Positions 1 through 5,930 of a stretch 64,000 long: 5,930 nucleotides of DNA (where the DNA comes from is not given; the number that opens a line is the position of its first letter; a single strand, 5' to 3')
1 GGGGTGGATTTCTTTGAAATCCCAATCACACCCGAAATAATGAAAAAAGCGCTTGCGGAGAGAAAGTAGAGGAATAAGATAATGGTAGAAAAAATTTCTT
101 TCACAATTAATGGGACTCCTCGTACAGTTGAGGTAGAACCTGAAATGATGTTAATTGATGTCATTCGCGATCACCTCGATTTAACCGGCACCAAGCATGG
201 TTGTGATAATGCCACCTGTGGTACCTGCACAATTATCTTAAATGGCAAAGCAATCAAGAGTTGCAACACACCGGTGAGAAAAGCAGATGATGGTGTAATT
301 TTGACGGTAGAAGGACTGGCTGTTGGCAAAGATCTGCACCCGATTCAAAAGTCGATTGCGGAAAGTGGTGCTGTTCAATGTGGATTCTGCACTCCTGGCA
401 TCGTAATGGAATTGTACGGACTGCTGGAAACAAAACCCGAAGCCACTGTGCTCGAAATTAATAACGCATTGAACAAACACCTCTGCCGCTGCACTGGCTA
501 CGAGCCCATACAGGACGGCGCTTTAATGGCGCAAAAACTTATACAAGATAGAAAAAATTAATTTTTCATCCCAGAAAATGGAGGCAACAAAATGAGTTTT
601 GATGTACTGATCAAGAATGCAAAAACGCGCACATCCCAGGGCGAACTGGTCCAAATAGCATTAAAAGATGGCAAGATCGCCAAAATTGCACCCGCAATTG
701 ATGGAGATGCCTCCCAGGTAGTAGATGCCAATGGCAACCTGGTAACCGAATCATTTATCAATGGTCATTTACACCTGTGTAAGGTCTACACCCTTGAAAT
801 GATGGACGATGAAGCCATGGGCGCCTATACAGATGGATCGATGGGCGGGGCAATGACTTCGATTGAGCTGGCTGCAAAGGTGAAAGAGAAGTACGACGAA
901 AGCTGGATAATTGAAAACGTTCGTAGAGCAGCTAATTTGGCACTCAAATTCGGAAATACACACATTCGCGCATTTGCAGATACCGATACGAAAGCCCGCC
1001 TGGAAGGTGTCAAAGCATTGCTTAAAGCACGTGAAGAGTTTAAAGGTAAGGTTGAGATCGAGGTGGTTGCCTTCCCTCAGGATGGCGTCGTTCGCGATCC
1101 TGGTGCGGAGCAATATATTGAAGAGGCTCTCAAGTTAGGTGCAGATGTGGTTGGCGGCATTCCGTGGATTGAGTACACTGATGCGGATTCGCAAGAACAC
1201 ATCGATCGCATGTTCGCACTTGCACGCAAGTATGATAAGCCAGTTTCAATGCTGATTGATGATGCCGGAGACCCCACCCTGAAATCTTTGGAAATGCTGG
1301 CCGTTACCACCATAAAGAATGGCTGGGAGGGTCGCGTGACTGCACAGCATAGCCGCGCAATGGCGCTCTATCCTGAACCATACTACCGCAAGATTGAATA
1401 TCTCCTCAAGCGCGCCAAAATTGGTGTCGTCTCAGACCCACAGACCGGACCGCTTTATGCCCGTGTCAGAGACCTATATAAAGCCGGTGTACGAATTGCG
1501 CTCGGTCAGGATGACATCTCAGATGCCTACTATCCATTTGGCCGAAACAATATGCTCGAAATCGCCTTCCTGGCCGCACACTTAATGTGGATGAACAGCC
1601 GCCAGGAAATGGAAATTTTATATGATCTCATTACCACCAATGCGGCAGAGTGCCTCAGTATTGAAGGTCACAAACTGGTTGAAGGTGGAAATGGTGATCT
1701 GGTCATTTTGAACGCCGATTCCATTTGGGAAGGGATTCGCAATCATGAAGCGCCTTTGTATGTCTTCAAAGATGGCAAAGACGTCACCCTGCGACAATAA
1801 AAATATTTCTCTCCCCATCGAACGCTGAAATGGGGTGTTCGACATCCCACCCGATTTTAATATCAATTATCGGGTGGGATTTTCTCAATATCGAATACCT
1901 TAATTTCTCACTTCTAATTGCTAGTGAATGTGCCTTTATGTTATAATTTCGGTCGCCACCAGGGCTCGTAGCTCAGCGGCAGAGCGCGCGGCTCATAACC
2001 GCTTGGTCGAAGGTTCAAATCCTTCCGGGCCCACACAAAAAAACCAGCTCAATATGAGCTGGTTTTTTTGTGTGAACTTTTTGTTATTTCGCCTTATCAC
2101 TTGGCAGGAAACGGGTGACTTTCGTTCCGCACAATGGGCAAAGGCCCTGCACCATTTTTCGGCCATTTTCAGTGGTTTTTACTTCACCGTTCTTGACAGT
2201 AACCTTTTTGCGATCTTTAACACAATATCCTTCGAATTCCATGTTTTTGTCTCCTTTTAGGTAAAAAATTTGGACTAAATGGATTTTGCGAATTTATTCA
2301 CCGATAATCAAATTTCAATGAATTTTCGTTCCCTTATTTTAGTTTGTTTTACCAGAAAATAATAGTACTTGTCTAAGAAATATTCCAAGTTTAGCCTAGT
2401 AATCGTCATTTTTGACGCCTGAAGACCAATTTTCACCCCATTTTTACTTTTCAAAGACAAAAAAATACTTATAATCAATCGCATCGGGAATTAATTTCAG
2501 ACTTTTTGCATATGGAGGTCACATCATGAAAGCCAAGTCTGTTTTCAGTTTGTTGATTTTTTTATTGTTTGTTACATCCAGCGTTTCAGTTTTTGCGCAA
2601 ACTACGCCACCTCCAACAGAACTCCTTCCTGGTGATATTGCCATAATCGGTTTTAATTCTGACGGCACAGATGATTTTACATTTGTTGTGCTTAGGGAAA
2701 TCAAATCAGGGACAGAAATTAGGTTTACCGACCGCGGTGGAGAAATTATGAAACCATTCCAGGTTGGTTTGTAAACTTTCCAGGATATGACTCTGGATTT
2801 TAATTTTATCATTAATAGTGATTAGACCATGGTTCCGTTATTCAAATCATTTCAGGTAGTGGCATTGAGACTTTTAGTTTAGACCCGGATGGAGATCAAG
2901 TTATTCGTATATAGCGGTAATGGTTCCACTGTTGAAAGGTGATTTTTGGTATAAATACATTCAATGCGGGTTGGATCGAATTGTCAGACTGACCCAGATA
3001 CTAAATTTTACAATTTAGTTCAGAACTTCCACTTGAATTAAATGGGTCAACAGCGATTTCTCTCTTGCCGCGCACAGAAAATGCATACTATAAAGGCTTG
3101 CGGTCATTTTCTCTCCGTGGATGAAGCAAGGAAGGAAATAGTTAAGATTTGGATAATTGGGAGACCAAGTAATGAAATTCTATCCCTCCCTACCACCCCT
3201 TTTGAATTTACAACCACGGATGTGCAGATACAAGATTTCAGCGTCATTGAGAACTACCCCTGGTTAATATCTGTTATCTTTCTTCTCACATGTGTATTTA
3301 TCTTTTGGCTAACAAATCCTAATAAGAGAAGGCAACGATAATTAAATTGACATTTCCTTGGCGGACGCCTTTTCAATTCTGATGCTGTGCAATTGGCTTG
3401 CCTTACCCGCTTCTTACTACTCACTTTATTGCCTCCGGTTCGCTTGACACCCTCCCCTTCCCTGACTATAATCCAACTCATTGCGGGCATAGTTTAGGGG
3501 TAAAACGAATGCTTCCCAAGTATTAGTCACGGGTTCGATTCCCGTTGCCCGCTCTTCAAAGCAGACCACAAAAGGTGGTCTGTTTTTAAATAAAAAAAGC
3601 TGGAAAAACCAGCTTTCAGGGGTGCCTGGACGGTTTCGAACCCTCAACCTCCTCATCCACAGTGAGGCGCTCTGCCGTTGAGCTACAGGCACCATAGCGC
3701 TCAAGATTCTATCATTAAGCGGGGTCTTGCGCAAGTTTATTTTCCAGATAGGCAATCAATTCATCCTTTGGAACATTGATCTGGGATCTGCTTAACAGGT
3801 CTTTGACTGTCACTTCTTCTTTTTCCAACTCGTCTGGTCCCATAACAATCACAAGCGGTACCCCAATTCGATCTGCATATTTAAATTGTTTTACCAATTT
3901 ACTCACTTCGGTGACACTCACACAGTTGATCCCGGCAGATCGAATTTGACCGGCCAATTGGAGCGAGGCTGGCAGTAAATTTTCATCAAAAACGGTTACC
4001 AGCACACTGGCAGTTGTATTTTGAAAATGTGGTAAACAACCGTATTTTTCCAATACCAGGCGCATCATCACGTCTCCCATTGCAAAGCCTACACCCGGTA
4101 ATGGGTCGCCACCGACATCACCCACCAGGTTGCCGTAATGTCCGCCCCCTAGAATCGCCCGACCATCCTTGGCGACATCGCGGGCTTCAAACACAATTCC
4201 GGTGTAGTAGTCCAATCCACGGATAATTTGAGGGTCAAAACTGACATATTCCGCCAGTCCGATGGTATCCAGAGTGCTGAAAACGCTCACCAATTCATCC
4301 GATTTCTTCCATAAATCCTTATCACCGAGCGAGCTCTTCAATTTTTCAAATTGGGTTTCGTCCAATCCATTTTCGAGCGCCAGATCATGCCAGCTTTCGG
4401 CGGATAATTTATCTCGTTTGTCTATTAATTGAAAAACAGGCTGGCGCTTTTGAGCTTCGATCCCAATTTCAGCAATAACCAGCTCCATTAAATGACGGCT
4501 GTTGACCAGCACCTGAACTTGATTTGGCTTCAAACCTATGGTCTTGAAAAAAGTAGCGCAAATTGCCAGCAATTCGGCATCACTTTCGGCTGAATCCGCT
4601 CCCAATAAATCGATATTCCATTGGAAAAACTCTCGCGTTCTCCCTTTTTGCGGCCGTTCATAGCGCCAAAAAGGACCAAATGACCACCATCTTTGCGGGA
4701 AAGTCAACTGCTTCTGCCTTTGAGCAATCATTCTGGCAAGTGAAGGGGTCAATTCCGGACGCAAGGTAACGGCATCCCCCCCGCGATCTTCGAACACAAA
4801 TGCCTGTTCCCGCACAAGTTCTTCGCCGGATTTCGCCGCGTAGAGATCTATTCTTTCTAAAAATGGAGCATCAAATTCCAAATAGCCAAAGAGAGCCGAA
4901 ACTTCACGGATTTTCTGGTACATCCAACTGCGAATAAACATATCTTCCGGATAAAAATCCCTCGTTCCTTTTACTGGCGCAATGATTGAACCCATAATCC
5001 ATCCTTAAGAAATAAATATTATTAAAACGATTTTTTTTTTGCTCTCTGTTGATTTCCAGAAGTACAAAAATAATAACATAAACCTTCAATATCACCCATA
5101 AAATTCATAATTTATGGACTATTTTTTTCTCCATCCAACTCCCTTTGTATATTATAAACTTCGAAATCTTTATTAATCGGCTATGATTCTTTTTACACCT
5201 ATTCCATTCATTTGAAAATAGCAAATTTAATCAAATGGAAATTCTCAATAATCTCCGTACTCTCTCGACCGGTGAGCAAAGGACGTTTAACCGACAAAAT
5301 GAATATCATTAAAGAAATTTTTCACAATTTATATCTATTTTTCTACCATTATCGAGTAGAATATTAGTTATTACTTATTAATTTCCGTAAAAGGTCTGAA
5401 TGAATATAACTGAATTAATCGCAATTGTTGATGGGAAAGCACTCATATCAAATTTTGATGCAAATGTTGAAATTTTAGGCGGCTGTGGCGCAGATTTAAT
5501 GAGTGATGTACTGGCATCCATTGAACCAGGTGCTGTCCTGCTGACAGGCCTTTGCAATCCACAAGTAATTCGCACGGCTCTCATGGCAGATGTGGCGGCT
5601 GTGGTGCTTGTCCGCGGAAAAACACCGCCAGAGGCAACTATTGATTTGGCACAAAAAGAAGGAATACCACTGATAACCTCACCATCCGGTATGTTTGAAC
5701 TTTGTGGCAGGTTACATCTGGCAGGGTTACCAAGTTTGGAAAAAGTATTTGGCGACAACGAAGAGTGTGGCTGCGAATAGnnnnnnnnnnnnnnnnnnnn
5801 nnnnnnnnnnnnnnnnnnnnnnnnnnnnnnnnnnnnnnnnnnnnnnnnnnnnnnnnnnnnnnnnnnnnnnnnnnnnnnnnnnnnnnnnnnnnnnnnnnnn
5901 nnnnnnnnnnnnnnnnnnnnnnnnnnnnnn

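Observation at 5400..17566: Hybrid hydrogenase locus: an [FeFe]-type sensory/flavoprotein cassette without HydA, run straight into a [NiFe] Hox-type catalytic module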

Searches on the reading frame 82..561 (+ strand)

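Call 51: search_protein_families(library=pfam, proteins=[window:82-561:+], max_evalue=0.00001)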
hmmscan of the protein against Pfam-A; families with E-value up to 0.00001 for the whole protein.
window:82-561:+ (159 aa): 3 families
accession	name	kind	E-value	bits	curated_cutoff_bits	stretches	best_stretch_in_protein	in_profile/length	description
PF01799.25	Fer2_2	-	7.8e-27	93.7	30.3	1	75-146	1-73/75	[2Fe-2S] binding domain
PF00111.32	Fer2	-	2.6e-09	37.3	21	1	7-66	1-60/77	2Fe-2S iron-sulfur cluster binding domain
PF13085.11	Fer2_3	-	2e-07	31.4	27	1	22-86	29-99/107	2Fe-2S iron-sulfur cluster binding domain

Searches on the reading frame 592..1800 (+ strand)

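Call 51: search_protein_families(library=pfam, proteins=[window:592-1800:+], max_evalue=0.00001)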
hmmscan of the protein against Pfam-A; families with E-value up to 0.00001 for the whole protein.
window:592-1800:+ (402 aa): 2 families
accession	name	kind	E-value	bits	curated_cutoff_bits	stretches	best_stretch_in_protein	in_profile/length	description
PF07969.17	Amidohydro_3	-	4.5e-35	122.5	29.7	1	42-376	1-447/472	Amidohydrolase family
PF01979.26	Amidohydro_1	-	1.5e-09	38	25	1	54-396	5-343/345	Amidohydrolase family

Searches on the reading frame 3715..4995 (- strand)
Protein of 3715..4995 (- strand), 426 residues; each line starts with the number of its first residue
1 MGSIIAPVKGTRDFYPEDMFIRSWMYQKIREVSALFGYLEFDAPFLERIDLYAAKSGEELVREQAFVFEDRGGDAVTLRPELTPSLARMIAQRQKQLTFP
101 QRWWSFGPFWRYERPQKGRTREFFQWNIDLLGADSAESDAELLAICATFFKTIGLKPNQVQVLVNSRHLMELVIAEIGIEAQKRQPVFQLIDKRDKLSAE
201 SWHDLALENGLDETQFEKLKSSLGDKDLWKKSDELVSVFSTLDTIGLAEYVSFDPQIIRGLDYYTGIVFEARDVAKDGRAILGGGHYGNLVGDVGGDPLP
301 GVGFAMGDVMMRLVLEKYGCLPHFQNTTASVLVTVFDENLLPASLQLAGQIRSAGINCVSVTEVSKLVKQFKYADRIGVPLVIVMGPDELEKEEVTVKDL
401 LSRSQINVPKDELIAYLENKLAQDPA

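Call 51: search_protein_families(library=pfam, proteins=[window:3715-4995:-], max_evalue=0.00001)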
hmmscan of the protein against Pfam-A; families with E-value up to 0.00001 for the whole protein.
window:3715-4995:- (426 aa): 3 families
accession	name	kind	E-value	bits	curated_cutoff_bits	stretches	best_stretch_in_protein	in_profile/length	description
PF13393.11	tRNA-synt_His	-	1.8e-46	159.3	25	1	10-306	1-303/308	Histidyl-tRNA synthetase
PF03129.25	HGTP_anticodon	-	2.6e-15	56.8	21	1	331-419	2-93/94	Anticodon binding domain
PF00587.30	tRNA-synt_2b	-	3.5e-11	43.9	29.3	1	66-213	1-110/179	tRNA synthetase class II core domain (G, H, P, S and T)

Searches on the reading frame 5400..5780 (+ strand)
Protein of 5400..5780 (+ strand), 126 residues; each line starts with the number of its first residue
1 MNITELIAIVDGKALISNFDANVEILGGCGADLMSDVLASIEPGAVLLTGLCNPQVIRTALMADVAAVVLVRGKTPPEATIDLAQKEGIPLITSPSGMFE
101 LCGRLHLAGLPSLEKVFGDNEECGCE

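Call 3: search_protein_families(library=pfam, proteins=[window:5400-5780:+])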
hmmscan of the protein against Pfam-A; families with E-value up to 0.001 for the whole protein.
window:5400-5780:+ (126 aa): 2 families
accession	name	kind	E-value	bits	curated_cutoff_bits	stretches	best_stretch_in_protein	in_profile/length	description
PF07085.17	DRTGG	-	8.9e-08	32.4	25.2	1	7-106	3-103/105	DRTGG domain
PF02603.21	Hpr_kinase_N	-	0.00059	20.3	24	1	56-102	72-118/125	HPr Serine kinase N terminus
